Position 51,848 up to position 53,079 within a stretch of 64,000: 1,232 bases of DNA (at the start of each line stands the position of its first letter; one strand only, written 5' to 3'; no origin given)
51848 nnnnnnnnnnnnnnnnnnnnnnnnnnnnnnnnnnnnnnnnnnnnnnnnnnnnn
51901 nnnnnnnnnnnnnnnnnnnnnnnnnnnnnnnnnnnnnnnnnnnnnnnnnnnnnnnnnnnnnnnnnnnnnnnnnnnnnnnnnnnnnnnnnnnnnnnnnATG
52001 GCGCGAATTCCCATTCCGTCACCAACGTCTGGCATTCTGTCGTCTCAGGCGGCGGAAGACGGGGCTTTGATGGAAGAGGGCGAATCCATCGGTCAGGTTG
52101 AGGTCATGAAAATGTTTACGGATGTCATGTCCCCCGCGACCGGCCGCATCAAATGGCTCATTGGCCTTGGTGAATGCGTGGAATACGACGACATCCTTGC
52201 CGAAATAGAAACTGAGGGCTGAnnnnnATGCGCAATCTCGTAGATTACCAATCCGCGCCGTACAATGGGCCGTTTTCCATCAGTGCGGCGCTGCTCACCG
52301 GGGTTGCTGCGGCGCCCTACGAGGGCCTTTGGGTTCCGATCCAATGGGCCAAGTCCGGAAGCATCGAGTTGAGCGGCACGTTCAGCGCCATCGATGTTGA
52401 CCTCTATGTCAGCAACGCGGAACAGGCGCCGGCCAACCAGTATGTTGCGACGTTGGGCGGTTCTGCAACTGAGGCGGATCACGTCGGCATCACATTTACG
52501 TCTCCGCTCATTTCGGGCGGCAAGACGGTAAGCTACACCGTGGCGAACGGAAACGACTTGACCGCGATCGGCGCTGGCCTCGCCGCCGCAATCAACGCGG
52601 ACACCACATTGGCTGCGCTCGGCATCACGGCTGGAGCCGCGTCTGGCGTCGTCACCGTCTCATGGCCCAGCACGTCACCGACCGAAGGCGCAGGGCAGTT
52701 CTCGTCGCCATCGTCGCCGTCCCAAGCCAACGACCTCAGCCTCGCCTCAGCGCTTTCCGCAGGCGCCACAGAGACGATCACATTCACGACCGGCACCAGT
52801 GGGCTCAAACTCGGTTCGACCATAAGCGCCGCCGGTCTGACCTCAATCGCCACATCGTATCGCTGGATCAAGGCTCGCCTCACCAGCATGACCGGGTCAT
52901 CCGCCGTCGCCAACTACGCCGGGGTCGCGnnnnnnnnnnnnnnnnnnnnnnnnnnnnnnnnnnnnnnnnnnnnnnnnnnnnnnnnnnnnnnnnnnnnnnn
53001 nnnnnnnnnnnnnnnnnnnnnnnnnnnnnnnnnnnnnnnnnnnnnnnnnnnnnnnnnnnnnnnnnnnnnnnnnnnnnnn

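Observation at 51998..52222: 74-aa phage protein that looks like a biotin carboxyl carrier domain with an intact VMKM site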

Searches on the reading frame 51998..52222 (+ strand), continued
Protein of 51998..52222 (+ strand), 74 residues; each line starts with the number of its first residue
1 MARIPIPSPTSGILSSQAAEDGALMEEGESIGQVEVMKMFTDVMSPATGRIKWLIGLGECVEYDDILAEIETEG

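Call 42: find_encoding_contigs(protein=P0094, flank=8000, max_places=2)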
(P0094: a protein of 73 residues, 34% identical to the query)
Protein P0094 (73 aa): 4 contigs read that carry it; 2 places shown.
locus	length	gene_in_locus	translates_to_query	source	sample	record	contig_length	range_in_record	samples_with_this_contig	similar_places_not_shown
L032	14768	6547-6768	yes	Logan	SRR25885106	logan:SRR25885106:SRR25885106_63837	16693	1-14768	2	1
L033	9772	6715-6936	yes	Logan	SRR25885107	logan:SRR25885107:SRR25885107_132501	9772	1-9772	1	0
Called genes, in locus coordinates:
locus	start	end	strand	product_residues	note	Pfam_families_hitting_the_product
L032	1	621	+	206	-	?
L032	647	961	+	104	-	-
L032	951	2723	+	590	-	PF03354:TerL_ATPase (weak), PF20441:TerL_nuclease (weak)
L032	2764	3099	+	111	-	-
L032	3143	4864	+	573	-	-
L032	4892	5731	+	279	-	-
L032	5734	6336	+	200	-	-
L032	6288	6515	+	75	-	-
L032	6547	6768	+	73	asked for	PF00364:Biotin_lipoyl, PF25917:BSH_RND (faint)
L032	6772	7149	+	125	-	-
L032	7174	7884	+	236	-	-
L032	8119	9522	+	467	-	-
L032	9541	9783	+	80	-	-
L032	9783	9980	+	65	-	-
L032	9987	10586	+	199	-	-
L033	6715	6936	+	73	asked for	PF00364:Biotin_lipoyl, PF25917:BSH_RND (faint)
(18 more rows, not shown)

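Call 43: predict_structure(alignment_id=A2)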
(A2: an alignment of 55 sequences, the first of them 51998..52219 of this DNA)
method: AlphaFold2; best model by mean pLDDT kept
length: 74 residues; sequences in the alignment: 55
mean_pLDDT: 97.6   pTM: 0.83
mean pLDDT of the five models: 97.6, 97.4, 97.2, 96.8, 96.5
residues with pLDDT >= 90: 72; 70-90: 2; 50-70: 0; < 50: 0
segments of 3 or more residues with pLDDT < 50: none
pLDDT, mean of each block of 10 residues (from residue 1): 97 98 98 98 98 98 98 91
secondary structure, 60 per line:
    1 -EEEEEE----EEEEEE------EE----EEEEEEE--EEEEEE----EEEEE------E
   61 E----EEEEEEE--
elements in order: E2-7 E12-17 E30-36 E39-44 E49-53 E66-72
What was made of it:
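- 51998..52222 (+): Free-standing biotinyl (biotin-acceptor) domain protein, 74 aa. The predicted modified residue is K38 (codon 52109-52111) in the hairpin E35-V-M-K-M39. AF2 pLDDT 97.6 (call 43).
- On Biotin_lipoyl domain (Pfam PF00364): AF2 pLDDT 97.6 with six main strands (call 43).
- On Biotinyl (rather than lipoyl) acceptor domain: K38 of 74 lies in the turn between strands 30-36 and 39-44 (call 43).
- AF2 pLDDT 97.6, with K38 in the two-residue turn between strands 30-36 and 39-44 (call 43).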

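Call 46: fold_search(model_id=the predicted structure, library=viral)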
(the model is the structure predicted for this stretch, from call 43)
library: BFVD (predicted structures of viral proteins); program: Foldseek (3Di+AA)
matches with E <= 10: 164; with E <= 0.001: 1
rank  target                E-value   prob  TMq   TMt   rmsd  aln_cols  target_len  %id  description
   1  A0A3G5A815            9.2e-04  1.00  0.82  0.63   2.0        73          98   16  Lipoyl-binding domain-containing protein [Hyperionvirus sp.]
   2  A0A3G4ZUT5            1.3e-03  1.00  0.81  0.59   2.0        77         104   18  Putative dihydrolipoyllysine-residue succinyltransferase component of 2-oxoglutarate dehydrogenase complex [Edafosvirus sp.]
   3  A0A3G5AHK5            5.6e-02  0.28  0.28  0.07  13.2        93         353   19  Putative orfan [Satyrvirus sp.]
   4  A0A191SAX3            3.1e-01  0.90  0.51  0.10   5.7        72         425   15  (no name in the UniProt tables at hand)
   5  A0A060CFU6            3.7e-01  0.85  0.52  0.48   3.6        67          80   12  (no name in the UniProt tables at hand)
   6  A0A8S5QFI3            4.8e-01  0.47  0.48  0.05   7.4        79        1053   14  Uncharacterized protein [Myoviridae sp. ctn8H20]
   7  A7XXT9                6.1e-01  0.47  0.47  0.25   7.4        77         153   19  Peptidoglycan hydrolase [Thermus phage P74-26]
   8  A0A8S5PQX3            7.3e-01  0.35  0.48  0.04   9.1        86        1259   10  DNA-directed RNA polymerase [Myoviridae sp. ctwwN25]
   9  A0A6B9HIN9            8.3e-01  0.28  0.44  0.11  13.7        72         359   11  (no name in the UniProt tables at hand)
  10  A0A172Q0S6            8.8e-01  0.18  0.41  0.06   7.2        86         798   15  Uncharacterized protein [Acinetobacter phage vB_AbaM_ME3]
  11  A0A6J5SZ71            9.3e-01  0.47  0.46  0.05   6.6        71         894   13  Peptidase M23 [uncultured Caudovirales phage]
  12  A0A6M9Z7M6            9.3e-01  0.33  0.45  0.12   7.3        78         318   18  (no name in the UniProt tables at hand)
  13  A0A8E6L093            9.9e-01  0.63  0.54  0.05   6.3        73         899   14  (no name in the UniProt tables at hand)
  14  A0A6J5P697            9.9e-01  0.21  0.38  0.05   8.0        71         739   11  Peptidase M23 [uncultured Caudovirales phage]
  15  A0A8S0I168            1.1e+00  0.63  0.58  0.27   5.2        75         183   11  (no name in the UniProt tables at hand)
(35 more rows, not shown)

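Call 50: fold_search(model_id=the predicted structure, library=pdb)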
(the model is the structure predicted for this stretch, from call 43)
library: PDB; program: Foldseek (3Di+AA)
matches with E <= 10: 924; with E <= 0.001: 80
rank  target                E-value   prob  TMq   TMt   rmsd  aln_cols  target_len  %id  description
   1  9yx0_A                1.2e-06  1.00  0.85  0.12   1.4        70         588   28  Structure of the 3-methylcrotonyl-coenzyme A carboxylase from Mycobacterium smegmatis (released 2025-11-26)
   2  8rth_A                3.5e-06  1.00  0.90  0.11   1.3        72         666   26  Trypanosoma brucei 3-methylcrotonyl-CoA carboxylase (released 2024-04-17)
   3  5csa_A                6.5e-06  1.00  0.89  0.08   1.0        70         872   26  Crystal structure of domains BT-BCCP-AC1-AC5 of yeast acetyl-CoA carboxylase (released 2015-10-28)
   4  8xl3_A                7.8e-06  1.00  0.84  0.10   1.1        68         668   29  Structure of human propionyl-CoA carboxylase at apo-state (PCC-Apo) (released 2024-10-30)
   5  5csl_A                1.1e-05  1.00  0.87  0.03   1.2        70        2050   26  Crystal structure of the 500 kD yeast acetyl-CoA carboxylase holoenzyme dimer (released 2015-10-28)
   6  1bdo                  1.2e-05  1.00  0.84  0.78   2.1        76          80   28  STRUCTURE OF THE BIOTINYL DOMAIN OF ACETYL-COENZYME A CARBOXYLASE DETERMINED BY MAD PHASING (released 1996-08-01)
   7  2dn8_MODEL_1_A        1.2e-05  1.00  0.82  0.62   1.3        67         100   33  Solution Structure of RSGI RUH-053, an Apo-Biotin Carboxy Carrier Protein from Human Transcarboxylase (released 2006-10-25)
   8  8xkz_C                1.5e-05  1.00  0.88  0.03   1.0        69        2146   26  Core region of the citrate-induced human acetyl-CoA carboxylase 1 filament (ACC1-citrate) (released 2024-10-23)
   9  5gua                  1.5e-05  1.00  0.87  0.90   1.3        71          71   24  Structure of biotin carboxyl carrier protein from pyrococcus horikoshi OT3 (delta N79) A138Y mutant (released 2017-08-30)
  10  8xl0_E                2.1e-05  1.00  0.88  0.04   1.0        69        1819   26  Citrate-induced filament of human acetyl-coenzyme A carboxylase 1 (ACC1-citrate) (released 2024-10-23)
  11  9yx1_Q                2.4e-05  1.00  0.84  0.13   1.2        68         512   26  Structure of the long chain acyl-CoA carboxylase complex from Mycobacterium smegmatis (released 2025-11-26)
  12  5csa_B                2.5e-05  1.00  0.89  0.08   1.0        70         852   26  Crystal structure of domains BT-BCCP-AC1-AC5 of yeast acetyl-CoA carboxylase (released 2015-10-28)
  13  9yx4_J                3.0e-05  1.00  0.83  0.90   1.3        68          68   25  Structure of the long chain acyl-CoA carboxylase complex from Mycobacterium smegmatis with ATP, bicarbonate, arachidoy (released 2025-11-26)
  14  9yx1_A                3.0e-05  1.00  0.83  0.13   1.3        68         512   26  Structure of the long chain acyl-CoA carboxylase complex from Mycobacterium smegmatis (released 2025-11-26)
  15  5gu8                  3.2e-05  1.00  0.83  0.86   1.3        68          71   25  Structure of biotin carboxyl carrier protein from pyrococcus horikoshi OT3 (delta N79) wild type (released 2017-08-30)
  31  2kcc_MODEL_1_A        1.1e-04  1.00  0.85  0.76   1.2        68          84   32  Solution Structure of biotinoyl domain from human acetyl-CoA carboxylase 2 (released 2009-02-17)
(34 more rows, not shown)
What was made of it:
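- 51998..52222 (+): Foldseek matches to biotinyl domains with TM 0.79-0.90 for the top 50 (call 50).
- On Biotin_lipoyl domain (Pfam PF00364): TM 0.79-0.90 to solved biotinyl domains in the top 50 hits (call 50).
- Foldseek PDB top hits are all biotinyl domains, including the P. horikoshii carrier protein crystallised with its ligase (2ejf_C, rmsd 1.0 A over 69 columns) (call 50).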

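Call 87: find_encoding_contigs(protein=P0133, flank=6000, max_places=1)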
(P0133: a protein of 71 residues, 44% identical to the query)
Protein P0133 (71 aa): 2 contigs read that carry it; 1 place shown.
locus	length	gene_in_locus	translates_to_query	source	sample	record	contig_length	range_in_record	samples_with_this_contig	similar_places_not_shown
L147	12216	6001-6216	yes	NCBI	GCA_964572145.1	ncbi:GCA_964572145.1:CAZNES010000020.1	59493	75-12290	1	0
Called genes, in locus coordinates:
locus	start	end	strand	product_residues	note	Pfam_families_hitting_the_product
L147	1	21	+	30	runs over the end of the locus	?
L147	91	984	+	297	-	PF00528:BPD_transp_1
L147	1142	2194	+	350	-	PF09084:NMT1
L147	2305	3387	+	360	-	PF06500:FrsA-like, PF02129:Peptidase_S15 (faint), PF12146:Hydrolase_4 (weak), PF00326:Peptidase_S9 (weak)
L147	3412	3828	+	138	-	PF00903:Glyoxalase, PF13669:Glyoxalase_4, PF18029:Glyoxalase_6 (weak)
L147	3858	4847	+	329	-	PF13379:NMT1_2, PF09084:NMT1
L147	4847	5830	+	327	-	PF13379:NMT1_2, PF09084:NMT1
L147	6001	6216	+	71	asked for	PF00364:Biotin_lipoyl, PF25917:BSH_RND, PF25919:BSH_CusB (weak), PF25973:BSH_CzcB (faint), PF25997:BSH_YhbJ (weak)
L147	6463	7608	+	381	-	PF03977:OAD_beta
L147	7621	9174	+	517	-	PF01039:Carboxyl_trans, PF03255:ACCA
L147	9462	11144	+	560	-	PF00005:ABC_tran, PF02463:SMC_N (faint), PF13191:AAA_16 (faint), PF13476:AAA_23 (faint), PF13304:AAA_21 (faint), PF12848:ABC_tran_Xtn, PF00005:ABC_tran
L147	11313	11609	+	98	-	-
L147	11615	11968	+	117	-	-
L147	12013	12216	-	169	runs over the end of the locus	PF02518:HATPase_c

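Call 88: find_encoding_contigs(protein=P0163, flank=6000, max_places=1)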
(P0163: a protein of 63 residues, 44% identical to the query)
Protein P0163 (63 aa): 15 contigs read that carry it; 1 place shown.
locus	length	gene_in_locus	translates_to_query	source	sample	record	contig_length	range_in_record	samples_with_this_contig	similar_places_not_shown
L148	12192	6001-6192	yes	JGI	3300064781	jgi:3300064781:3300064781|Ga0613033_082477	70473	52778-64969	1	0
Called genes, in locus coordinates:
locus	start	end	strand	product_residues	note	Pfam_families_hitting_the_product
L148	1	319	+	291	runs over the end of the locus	PF00528:BPD_transp_1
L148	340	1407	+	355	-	PF09084:NMT1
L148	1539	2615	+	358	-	PF12146:Hydrolase_4 (faint), PF02129:Peptidase_S15 (faint), PF06500:FrsA-like, PF00326:Peptidase_S9 (weak)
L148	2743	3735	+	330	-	PF13379:NMT1_2, PF09084:NMT1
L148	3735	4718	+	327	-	PF13379:NMT1_2, PF09084:NMT1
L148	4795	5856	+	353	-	PF03401:TctC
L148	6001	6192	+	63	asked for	PF00364:Biotin_lipoyl, PF25917:BSH_RND, PF25919:BSH_CusB (weak), PF25973:BSH_CzcB (faint)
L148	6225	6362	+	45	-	-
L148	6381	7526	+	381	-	PF03977:OAD_beta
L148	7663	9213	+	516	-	PF01039:Carboxyl_trans, PF03255:ACCA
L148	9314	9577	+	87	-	PF04014:MazE_antitoxin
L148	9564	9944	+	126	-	PF01850:PIN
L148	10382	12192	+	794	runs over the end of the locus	PF09371:Tex_N, PF22706:Tex_central_region, PF14639:YqgF (weak), PF16921:Tex_YqgF, PF14635:HHH_7 (weak), PF12836:HHH_3, PF17674:HHH_9, PF00575:S1, +2 more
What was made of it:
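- On Biotin carrier subunit of decarboxylase or transcarboxylase complexes: The cellular examples P0133 and P0163 have these neighbours (calls 87, 88).
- Cellular free-standing carriers of the same size sit beside OAD_beta and Carboxyl_trans genes (calls 87, 88).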

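Call 89: get_annotated_region(hit=H1, flank=5000)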
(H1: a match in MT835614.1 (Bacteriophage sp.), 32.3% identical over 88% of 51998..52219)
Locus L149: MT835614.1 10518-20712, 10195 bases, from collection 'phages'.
description: UNVERIFIED: Bacteriophage sp. clone scaffold_300 genomic sequence.
organism: Bacteriophage sp. (NCBI taxid 38018)
taxonomy: Viruses
host: -; source: human fecal samples; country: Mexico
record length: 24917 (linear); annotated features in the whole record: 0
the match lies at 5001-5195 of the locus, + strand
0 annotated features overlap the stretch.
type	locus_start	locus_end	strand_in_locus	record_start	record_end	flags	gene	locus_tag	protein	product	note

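Call 91: search_protein_families(library=ncbifam, proteins=[window:51998-52219:+], max_evalue=0.01)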
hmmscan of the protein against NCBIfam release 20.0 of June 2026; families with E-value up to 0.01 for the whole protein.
window:51998-52219:+ (74 aa): 14 families
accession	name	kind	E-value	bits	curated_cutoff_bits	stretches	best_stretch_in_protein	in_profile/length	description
NF005457.0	PRK07051.1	equivalog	1.3e-07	31.7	87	1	19-71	26-79/80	acetyl-CoA carboxylase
NF006761.0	PRK09282.1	domain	3.1e-07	29.3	402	1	5-71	523-590/591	pyruvate carboxylase subunit B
TIGR01108.1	oadA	equivalog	6.7e-06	24.8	756.5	1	4-67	518-582/582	sodium-extruding oxaloacetate decarboxylase subunit alpha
NF009554.0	PRK12999.1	equivalog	2.8e-05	22.1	965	1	6-71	1080-1146/1147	pyruvate carboxylase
TIGR01235.1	pyruv_carbox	equivalog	6.1e-05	20.7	1114.45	1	6-71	1077-1143/1143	pyruvate carboxylase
TIGR00531.1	BCCP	equivalog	8.8e-05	23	115.2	1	21-71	104-155/156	acetyl-CoA carboxylase biotin carboxyl carrier protein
NF006079.0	PRK08225.1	equivalog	0.00029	20.8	95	0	21-71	19-70/70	acetyl-CoA carboxylase biotin carboxyl carrier protein subunit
TIGR01347.1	sucB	equivalog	0.00067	19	378.65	0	4-36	44-76/404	dihydrolipoyllysine-residue succinyltransferase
NF010643.0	PRK14040.1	subfamily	0.00091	17.8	892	1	5-69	528-593/595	oxaloacetate decarboxylase subunit alpha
NF004309.0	PRK05704.1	equivalog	0.001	18.5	449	1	12-73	17-79/408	2-oxoglutarate dehydrogenase complex dihydrolipoyllysine-residue succinyltransferase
NF002270.0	PRK01202.1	subfamily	0.0039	17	117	1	17-51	44-78/129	glycine cleavage system protein GcvH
NF004547.1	PRK05889.1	equivalog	0.0043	17.2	75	1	19-71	18-71/71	biotin/lipoyl-binding carrier protein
TIGR02712.1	urea_carbox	equivalog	0.0068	14.1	1303.85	1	6-70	1135-1200/1201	urea carboxylase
TIGR00527.1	gcvH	equivalog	0.0082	16.2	115.85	0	19-51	44-76/129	glycine cleavage system protein GcvH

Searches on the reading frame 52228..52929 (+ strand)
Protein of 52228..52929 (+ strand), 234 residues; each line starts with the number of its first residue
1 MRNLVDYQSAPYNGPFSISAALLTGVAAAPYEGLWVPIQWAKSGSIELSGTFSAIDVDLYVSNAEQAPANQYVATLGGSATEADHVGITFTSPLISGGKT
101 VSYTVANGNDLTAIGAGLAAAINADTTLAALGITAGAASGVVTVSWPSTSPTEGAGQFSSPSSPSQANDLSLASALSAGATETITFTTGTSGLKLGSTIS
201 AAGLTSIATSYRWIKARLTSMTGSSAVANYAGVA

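Call 3: search_protein_families(library=pfam, proteins=[window:52228-52929:+], max_evalue=1)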
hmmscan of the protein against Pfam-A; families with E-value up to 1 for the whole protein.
window:52228-52929:+ (234 aa): 0 families

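Call 4: search_protein_families(library=phrogs, proteins=[window:52228-52929:+], max_evalue=0.1)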
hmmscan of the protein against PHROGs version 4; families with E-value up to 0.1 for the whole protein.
window:52228-52929:+ (234 aa): 1 family
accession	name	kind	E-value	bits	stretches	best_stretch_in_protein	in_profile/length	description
phrog_165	-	tail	0.0014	18.2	1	61-145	94-170/493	tail sheath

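Call 12: search_dna_similar(query=window:52228-52929:+, collection=phages, mode=protein, max_evalue=0.001, max_rows=30)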
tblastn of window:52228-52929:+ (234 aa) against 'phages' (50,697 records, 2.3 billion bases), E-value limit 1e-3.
No match.

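Call 18: find_related_loci(query=window:52228-52929:+, collection=viral_contigs, flank=6000)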
Query window:52228-52929:+ (234 aa) in viral_contigs; peptide patterns used: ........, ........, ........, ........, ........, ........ (x = any residue, [..] = any of these).
107 stretches matched a pattern; 5 encode a relative of the query (tblastn E <= 1e-3); 5 distinct loci.
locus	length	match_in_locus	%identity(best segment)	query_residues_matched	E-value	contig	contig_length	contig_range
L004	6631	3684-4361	39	3-229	2e-36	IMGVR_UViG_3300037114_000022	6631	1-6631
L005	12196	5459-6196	36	3-225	4e-24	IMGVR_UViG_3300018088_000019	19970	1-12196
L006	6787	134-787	35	22-229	4e-19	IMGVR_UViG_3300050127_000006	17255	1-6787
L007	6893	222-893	43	3-224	3e-42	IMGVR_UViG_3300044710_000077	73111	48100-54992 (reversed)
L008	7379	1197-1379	40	76-145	4e-5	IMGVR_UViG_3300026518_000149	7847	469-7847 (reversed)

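Call 36: find_related_loci(query=A3, collection=metagenome_contigs, flank=4000)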
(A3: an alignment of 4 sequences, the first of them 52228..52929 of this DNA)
Query A3 (234 aa) in metagenome_contigs; peptide patterns used: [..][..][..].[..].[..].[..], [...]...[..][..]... (x = any residue, [..] = any of these).
599 stretches matched a pattern (row limit reached: there are more); 19 encode a relative of the query (tblastn E <= 1e-3); 19 distinct loci.
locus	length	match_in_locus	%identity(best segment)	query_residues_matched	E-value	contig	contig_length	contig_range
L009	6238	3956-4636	42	3-226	3e-37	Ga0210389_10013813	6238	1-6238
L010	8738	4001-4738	36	3-225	9e-24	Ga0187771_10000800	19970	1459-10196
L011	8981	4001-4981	48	73-208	2e-13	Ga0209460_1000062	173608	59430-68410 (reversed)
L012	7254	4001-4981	48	73-208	3e-13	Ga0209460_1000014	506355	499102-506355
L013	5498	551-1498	48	73-196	2e-13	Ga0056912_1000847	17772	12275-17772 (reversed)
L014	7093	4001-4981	47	73-208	8e-13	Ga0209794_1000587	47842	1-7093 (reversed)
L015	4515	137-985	47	73-151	1e-12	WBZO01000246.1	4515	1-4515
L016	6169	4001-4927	40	73-192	5e-12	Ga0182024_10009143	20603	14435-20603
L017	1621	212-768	37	76-198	1e-11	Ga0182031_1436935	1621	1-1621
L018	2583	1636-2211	35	70-195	2e-11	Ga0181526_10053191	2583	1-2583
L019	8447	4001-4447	34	75-218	3e-11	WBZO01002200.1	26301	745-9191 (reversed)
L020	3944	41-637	46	74-186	4e-11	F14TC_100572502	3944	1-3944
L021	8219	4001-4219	48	74-145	5e-11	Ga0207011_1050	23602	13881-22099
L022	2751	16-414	46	75-192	6e-10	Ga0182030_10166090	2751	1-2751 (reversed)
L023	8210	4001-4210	40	75-143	2e-7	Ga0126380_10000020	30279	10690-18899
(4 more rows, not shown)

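Call 91: search_protein_families(library=ncbifam, proteins=[window:52228-52929:+], max_evalue=0.01)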
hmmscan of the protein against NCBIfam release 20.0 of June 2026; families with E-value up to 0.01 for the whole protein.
window:52228-52929:+ (234 aa): 0 families
